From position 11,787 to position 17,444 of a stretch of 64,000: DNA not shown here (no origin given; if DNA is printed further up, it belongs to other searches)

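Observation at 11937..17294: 1785-aa fusion of a GH2-like ectodomain to an FtsX/MacB-type permease module, with no ABC ATPase partner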

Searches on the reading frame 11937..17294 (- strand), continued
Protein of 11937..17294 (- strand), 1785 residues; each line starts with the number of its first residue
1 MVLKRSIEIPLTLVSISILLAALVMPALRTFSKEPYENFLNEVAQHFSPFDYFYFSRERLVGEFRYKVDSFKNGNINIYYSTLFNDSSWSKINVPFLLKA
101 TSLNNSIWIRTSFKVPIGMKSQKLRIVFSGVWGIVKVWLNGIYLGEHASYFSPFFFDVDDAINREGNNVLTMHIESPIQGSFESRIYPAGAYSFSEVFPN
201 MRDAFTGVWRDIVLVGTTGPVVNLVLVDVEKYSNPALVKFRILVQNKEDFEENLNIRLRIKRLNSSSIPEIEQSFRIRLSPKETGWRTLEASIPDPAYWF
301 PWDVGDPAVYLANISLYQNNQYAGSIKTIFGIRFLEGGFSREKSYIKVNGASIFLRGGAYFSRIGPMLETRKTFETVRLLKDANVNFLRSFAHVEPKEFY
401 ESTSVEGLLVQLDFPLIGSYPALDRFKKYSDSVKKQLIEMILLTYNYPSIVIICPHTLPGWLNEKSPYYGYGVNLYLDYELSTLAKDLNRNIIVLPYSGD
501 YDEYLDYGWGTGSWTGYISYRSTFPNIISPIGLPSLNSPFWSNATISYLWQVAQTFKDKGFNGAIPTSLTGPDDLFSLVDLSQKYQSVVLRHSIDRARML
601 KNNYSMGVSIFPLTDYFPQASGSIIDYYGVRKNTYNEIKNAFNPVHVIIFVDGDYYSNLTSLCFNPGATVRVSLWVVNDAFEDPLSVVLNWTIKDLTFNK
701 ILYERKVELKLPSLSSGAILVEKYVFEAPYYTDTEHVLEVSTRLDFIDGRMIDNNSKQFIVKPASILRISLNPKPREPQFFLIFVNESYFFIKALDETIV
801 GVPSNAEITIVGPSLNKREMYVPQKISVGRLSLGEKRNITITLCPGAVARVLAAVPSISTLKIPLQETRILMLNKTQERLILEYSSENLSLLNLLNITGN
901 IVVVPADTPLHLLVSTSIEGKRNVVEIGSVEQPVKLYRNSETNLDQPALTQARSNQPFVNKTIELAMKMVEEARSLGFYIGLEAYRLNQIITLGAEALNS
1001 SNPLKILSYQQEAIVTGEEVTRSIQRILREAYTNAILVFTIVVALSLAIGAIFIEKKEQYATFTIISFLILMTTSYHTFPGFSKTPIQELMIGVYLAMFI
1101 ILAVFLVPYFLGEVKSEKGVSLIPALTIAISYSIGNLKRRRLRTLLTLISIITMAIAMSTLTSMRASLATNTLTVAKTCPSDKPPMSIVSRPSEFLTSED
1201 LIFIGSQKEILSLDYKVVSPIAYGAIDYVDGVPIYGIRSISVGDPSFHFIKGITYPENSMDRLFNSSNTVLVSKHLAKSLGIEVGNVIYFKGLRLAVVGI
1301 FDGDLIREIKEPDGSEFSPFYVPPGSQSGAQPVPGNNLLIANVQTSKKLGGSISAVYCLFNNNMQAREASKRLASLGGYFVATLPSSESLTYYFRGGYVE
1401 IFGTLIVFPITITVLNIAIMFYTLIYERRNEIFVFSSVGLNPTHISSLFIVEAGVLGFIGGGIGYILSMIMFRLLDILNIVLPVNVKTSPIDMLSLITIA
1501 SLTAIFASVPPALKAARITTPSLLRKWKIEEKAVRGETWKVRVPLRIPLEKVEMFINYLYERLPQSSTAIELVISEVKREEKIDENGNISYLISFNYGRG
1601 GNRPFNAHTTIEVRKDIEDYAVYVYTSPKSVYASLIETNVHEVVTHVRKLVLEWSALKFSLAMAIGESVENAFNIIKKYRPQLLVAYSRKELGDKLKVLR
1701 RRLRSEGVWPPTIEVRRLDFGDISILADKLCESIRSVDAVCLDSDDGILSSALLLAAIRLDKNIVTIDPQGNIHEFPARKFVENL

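Call 19: find_encoding_contigs(protein=P0021, flank=10000, max_places=2)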
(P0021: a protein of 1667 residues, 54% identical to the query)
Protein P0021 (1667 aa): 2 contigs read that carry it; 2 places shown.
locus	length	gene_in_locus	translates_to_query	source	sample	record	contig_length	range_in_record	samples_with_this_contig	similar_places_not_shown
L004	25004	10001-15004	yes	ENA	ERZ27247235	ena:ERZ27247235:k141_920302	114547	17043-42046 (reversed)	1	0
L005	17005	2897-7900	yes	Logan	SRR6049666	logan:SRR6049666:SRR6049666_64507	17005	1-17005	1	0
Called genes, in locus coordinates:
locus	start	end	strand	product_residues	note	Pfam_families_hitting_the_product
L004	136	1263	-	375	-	PF01208:URO-D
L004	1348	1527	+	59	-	-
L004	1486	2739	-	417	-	PF00324:AA_permease, PF03845:Spore_permease, PF13520:AA_permease_2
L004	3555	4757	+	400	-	PF00528:BPD_transp_1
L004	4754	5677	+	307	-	PF12911:OppC_N (weak), PF00528:BPD_transp_1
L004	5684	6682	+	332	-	PF00005:ABC_tran, PF08352:oligo_HPY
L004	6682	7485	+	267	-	PF00005:ABC_tran, PF13401:AAA_22 (weak), PF08352:oligo_HPY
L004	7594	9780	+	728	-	PF00496:SBP_bac_5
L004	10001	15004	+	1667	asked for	PF22666:Glyco_hydro_2_N2 (weak), PF02687:FtsX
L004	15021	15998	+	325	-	PF02673:BacA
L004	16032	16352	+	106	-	-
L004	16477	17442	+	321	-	-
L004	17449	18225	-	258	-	PF00483:NTP_transferase, PF12804:NTP_transf_3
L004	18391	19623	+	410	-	PF01978:TrmB, PF11495:TrmB_EBD_N (weak)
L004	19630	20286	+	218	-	PF13404:HTH_AsnC-type, PF13412:HTH_24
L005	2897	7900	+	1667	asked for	PF22666:Glyco_hydro_2_N2 (weak), PF02687:FtsX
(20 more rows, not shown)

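Call 102: search_protein_families(library=padloc, proteins=[window:11937-17294:-], max_evalue=0.01)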
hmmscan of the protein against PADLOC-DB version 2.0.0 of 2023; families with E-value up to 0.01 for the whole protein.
window:11937-17294:- (1785 aa): 2 families
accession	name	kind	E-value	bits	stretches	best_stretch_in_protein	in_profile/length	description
PDLC01990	CARF_m8--CARF_Beta-galactosidase_LolE_TM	-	0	1201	1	7-1782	6-1787/1791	-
PDLC01991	CARF_m8--CARF_LolE_TM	-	2.2e-172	573.1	1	962-1772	3-797/810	-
